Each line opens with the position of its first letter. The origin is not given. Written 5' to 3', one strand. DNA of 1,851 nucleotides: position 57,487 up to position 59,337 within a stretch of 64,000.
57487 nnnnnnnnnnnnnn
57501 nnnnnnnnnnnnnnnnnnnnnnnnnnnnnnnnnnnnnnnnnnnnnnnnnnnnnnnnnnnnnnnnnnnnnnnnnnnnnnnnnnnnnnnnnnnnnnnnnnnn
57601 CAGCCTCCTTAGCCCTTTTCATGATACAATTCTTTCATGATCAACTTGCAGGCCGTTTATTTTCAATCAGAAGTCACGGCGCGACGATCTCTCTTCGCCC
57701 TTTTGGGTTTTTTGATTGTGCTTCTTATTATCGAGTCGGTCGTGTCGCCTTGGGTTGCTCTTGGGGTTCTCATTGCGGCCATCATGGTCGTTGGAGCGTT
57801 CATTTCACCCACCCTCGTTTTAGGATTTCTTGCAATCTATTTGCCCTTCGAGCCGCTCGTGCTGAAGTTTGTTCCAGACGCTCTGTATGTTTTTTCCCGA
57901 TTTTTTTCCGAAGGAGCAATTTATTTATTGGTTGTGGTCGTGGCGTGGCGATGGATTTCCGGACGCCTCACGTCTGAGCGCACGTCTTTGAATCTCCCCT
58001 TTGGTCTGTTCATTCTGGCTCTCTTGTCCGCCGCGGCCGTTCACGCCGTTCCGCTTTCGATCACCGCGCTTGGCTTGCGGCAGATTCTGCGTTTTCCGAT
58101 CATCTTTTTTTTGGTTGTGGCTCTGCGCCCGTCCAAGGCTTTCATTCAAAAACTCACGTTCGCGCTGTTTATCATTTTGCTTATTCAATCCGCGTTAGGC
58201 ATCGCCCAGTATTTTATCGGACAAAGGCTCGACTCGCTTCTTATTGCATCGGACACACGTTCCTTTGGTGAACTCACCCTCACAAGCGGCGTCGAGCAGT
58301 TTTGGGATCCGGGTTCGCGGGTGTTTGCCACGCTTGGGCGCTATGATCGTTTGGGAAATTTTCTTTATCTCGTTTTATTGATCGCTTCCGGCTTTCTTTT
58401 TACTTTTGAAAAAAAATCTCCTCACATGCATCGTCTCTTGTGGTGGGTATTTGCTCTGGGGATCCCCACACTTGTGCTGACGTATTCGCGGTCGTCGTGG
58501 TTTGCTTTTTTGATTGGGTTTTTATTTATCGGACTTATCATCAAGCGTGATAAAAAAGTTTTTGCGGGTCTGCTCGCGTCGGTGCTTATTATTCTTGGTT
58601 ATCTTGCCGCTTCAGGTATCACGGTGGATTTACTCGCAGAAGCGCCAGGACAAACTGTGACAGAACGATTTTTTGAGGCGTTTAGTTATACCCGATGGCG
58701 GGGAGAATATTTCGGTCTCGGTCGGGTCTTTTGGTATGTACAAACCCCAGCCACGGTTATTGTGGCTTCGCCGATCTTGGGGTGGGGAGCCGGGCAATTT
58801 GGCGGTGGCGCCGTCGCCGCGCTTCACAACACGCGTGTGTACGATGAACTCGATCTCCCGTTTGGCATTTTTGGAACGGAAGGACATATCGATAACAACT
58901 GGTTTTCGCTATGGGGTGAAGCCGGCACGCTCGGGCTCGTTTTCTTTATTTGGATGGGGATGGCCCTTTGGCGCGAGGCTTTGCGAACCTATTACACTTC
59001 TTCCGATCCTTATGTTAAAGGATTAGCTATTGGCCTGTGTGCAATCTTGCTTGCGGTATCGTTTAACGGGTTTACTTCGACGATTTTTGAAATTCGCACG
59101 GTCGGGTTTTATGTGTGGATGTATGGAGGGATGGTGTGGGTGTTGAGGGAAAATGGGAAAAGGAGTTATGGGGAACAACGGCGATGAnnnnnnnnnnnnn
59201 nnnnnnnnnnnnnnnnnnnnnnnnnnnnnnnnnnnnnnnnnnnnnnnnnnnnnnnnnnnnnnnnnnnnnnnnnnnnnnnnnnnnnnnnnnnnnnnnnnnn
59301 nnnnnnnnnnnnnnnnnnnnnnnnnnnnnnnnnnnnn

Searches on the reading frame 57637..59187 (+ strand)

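Call 60: search_protein_families(library=pfam, proteins=[window:57637-59187:+], max_evalue=0.01)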
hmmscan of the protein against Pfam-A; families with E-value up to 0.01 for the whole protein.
window:57637-59187:+ (516 aa): 2 families
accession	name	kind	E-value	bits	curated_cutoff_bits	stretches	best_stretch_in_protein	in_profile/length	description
PF04932.20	Wzy_C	-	2.6e-10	40.7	31.7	1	271-438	2-149/149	O-Antigen ligase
PF24661.1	DUF7649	-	0.0086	16.6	27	1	233-300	17-84/85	Domain of unknown function (DUF7649)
